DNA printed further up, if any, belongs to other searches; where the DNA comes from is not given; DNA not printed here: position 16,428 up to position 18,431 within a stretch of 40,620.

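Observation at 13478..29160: TetR-headed cluster uniting two B12 acyl-CoA mutases with an ATP-driven HgdAB/BCR-type Fe-S radical enzyme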

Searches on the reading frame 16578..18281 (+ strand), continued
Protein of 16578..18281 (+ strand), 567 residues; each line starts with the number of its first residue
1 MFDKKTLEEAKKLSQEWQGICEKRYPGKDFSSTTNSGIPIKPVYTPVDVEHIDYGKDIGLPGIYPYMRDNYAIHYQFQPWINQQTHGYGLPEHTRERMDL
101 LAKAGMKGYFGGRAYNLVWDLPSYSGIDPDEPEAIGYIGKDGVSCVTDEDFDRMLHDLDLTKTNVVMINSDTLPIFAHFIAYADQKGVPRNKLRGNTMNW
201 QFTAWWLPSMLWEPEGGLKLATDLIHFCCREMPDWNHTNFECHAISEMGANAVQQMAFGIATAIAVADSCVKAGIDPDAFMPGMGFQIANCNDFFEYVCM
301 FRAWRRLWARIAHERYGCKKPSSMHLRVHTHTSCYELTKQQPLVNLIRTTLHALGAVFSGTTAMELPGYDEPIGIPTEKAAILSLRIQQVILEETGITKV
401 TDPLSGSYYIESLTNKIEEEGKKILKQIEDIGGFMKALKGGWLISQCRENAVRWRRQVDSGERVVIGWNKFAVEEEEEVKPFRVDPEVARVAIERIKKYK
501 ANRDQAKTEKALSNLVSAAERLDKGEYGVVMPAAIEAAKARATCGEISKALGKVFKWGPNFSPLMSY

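Call 22: find_encoding_contigs(protein=P0122, flank=10000, max_places=3)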
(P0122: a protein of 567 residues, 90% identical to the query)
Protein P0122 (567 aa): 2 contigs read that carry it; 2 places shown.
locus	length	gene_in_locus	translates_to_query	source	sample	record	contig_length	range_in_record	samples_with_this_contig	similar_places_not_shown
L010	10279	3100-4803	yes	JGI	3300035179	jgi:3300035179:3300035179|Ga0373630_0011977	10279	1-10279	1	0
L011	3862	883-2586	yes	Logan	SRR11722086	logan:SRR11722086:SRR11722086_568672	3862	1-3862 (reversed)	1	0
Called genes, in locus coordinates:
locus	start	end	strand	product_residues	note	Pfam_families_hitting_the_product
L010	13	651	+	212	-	PF00440:TetR_N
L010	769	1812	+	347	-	PF03308:MeaB, PF03266:NTPase_1 (weak)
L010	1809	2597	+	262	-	PF00378:ECH_1, PF16113:ECH_2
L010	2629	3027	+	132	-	-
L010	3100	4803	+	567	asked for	PF01642:MM_CoA_mutase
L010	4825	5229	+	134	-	PF02310:B12-binding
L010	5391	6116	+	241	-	PF00378:ECH_1, PF16113:ECH_2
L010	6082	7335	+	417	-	PF00108:Thiolase_N, PF02803:Thiolase_C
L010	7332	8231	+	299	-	PF02737:3HCDH_N, PF00725:3HCDH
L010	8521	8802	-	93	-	-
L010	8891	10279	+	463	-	?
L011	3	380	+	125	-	?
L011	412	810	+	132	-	-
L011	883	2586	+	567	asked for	PF01642:MM_CoA_mutase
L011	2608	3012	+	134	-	PF02310:B12-binding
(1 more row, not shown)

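Call 23: list_cluster_members(proteins=[P0133, P0136, P0146, P0222])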
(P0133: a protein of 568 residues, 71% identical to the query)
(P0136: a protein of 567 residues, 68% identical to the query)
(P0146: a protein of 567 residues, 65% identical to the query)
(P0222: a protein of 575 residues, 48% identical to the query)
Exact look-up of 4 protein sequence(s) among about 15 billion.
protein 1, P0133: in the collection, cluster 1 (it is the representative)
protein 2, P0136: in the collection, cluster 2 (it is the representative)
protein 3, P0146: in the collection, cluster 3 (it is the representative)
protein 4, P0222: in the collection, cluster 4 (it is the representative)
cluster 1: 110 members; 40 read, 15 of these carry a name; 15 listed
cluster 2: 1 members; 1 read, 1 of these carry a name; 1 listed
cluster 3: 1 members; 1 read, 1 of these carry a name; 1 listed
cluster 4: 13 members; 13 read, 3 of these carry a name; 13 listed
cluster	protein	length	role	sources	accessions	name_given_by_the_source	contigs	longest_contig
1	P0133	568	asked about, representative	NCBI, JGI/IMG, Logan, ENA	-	methylmalonyl-CoA mutase N-terminal domain/subunit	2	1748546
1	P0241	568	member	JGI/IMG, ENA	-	methylmalonyl-CoA mutase N-terminal domain/subunit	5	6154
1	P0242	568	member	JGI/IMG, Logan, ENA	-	methylmalonyl-CoA mutase N-terminal domain/subunit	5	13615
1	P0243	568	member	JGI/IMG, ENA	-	methylmalonyl-CoA mutase N-terminal domain/subunit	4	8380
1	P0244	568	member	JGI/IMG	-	methylmalonyl-CoA mutase, N-terminal domain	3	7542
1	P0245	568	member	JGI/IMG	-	methylmalonyl-CoA mutase N-terminal domain/subunit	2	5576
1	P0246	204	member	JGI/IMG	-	methylmalonyl-CoA mutase N-terminal domain/subunit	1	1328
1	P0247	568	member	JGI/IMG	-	methylmalonyl-CoA mutase, N-terminal domain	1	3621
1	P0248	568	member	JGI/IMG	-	methylmalonyl-CoA mutase N-terminal domain/subunit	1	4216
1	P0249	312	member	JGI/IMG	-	methylmalonyl-CoA mutase N-terminal domain/subunit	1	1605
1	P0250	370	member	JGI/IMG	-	methylmalonyl-CoA mutase N-terminal domain/subunit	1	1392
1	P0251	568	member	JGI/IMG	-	methylmalonyl-CoA mutase N-terminal domain/subunit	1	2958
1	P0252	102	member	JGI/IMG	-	methylmalonyl-CoA mutase N-terminal domain/subunit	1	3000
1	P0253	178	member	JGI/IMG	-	methylmalonyl-CoA mutase N-terminal domain/subunit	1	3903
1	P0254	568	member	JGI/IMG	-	methylmalonyl-CoA mutase N-terminal domain/subunit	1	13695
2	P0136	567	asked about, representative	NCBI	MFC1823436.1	methylmalonyl-CoA mutase family protein [Thermodesulfobacteriota bacterium]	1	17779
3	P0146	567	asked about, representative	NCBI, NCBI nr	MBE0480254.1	MAG: acyl-CoA mutase large subunit family protein [Dehalococcoidia bacterium] | acyl-CoA mutase large subunit family protein [Dehalococcoidia bacterium]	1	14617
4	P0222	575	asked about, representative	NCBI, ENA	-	-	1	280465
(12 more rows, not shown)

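Call 25: find_related_loci(query=A1, collection=genome_contigs, flank=10000)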
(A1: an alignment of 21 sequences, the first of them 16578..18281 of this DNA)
Query A1 (567 aa) in genome_contigs; peptide patterns used: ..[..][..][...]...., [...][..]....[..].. (x = any residue, [..] = any of these).
241 stretches matched a pattern; 182 encode a relative of the query (tblastn E <= 1e-3); the best 80 are kept; 80 distinct loci.
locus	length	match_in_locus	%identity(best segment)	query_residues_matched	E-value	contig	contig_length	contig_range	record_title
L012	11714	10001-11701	83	1-567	0e+0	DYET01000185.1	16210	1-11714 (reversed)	MAG TPA_asm: Desulfovirgula sp. isolate Tomsk_2_57_21 Tomsk_k141_78899, whole genome shotgun sequence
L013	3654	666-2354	70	1-562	0e+0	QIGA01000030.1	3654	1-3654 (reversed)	MAG: Chloroflexi bacterium isolate SZUA-161 Ga0063294_10030107, whole genome shotgun sequence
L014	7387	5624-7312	69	1-562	0e+0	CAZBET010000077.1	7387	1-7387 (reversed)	MAG TPA_asm: uncultured Dehalococcoidia bacterium isolate binchicken_co91_409 genome assembly, contig: NODE_13836_length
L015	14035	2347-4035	70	1-562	0e+0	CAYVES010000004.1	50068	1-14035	MAG TPA_asm: uncultured Dehalococcoidia bacterium isolate SRP214966_co5_396 genome assembly, contig: NODE_340_length_500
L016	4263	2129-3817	71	1-562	0e+0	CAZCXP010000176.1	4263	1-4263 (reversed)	MAG TPA_asm: uncultured Dehalococcoidia bacterium isolate binchicken_co89_461 genome assembly, contig: NODE_46364_length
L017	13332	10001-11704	69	1-567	0e+0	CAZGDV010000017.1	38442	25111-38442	MAG TPA_asm: uncultured Dehalococcoidia bacterium isolate binchicken_co334_68 genome assembly, contig: NODE_1658_length_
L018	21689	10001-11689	69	1-562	0e+0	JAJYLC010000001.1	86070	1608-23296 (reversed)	MAG: Chloroflexi bacterium isolate DBS2-1.bin62 NODE_465_length_86070_cov_1.332139, whole genome shotgun sequence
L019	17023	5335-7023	70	1-562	0e+0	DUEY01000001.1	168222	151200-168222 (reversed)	MAG TPA_asm: Dehalococcoidia bacterium isolate W281 Contig1, whole genome shotgun sequence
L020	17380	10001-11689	69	1-562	0e+0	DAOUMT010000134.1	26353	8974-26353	MAG TPA_asm: Dehalococcoidia bacterium isolate W92_261 k127_460686, whole genome shotgun sequence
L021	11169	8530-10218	70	1-562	0e+0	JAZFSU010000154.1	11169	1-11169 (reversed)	MAG: Dehalococcoidia bacterium isolate BS2bin.16 BS2bin.16_154, whole genome shotgun sequence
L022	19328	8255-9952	66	1-567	0e+0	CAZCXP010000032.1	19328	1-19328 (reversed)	MAG TPA_asm: uncultured Dehalococcoidia bacterium isolate binchicken_co89_461 genome assembly, contig: NODE_5001_length_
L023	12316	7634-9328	66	1-567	0e+0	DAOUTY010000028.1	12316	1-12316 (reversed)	MAG TPA_asm: Chloroflexota bacterium isolate CSMAG_809 CSMAG_809_k141_253685_length_12316_cov_11.4885, whole genome shot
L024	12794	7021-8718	65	1-567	0e+0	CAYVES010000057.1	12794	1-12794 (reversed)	MAG TPA_asm: uncultured Dehalococcoidia bacterium isolate SRP214966_co5_396 genome assembly, contig: NODE_4514_length_12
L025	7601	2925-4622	66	1-567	0e+0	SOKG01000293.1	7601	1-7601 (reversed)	MAG: Dehalococcoidia bacterium isolate E44_bin56 NODE_4959_length_7601_cov_6.577657, whole genome shotgun sequence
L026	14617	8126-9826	65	1-567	0e+0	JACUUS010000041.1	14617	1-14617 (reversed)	MAG: Dehalococcoidia bacterium isolate Kmv37 NODE_2053_length_14617_cov_6.592913, whole genome shotgun sequence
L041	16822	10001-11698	49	1-565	0e+0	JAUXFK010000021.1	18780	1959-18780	MAG: Deltaproteobacteria bacterium isolate CSMAG_2901 CSMAG_2901_k117_3361661_length_18780_cov_12.9936, whole genome sho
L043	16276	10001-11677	49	1-558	0e+0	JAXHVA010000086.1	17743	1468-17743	MAG: Thermodesulfobacteriota bacterium isolate MAG65_tar_biofilm MAG65_86, whole genome shotgun sequence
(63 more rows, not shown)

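Call 27: find_encoding_contigs(protein=P0208, flank=10000, max_places=2)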
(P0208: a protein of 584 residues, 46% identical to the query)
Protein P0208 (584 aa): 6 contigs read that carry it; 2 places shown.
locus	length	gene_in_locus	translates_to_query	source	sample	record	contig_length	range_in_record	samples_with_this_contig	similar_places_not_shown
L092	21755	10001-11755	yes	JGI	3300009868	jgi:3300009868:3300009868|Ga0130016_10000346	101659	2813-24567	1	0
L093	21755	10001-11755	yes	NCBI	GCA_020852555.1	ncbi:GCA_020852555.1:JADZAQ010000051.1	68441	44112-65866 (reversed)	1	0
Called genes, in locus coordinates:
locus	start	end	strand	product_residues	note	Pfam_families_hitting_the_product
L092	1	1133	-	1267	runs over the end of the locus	PF00289:Biotin_carb_N, PF02786:CPSase_L_D2, PF02785:Biotin_carb_C, PF00364:Biotin_lipoyl (weak)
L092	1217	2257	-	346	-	PF00753:Lactamase_B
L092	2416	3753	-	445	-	PF13458:Peripla_BP_6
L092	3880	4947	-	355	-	PF02653:BPD_transp_2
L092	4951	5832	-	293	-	PF02653:BPD_transp_2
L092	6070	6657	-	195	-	PF00440:TetR_N, PF17932:TetR_C_24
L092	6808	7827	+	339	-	PF03308:MeaB, PF02492:cobW (faint), PF03029:ATP_bind_1 (weak)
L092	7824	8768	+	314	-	PF02737:3HCDH_N, PF00725:3HCDH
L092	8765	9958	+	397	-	PF00108:Thiolase_N, PF00109:ketoacyl-synt (weak), PF02803:Thiolase_C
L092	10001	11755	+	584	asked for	PF01642:MM_CoA_mutase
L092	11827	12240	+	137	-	PF02310:B12-binding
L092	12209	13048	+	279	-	PF00378:ECH_1, PF16113:ECH_2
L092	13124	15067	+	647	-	PF00501:AMP-binding, PF23562:AMP-binding_C_3 (faint)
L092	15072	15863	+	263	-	PF00005:ABC_tran, PF12399:BCA_ABC_TP_C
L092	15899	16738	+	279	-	PF00005:ABC_tran, PF13304:AAA_21 (faint)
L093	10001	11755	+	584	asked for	PF01642:MM_CoA_mutase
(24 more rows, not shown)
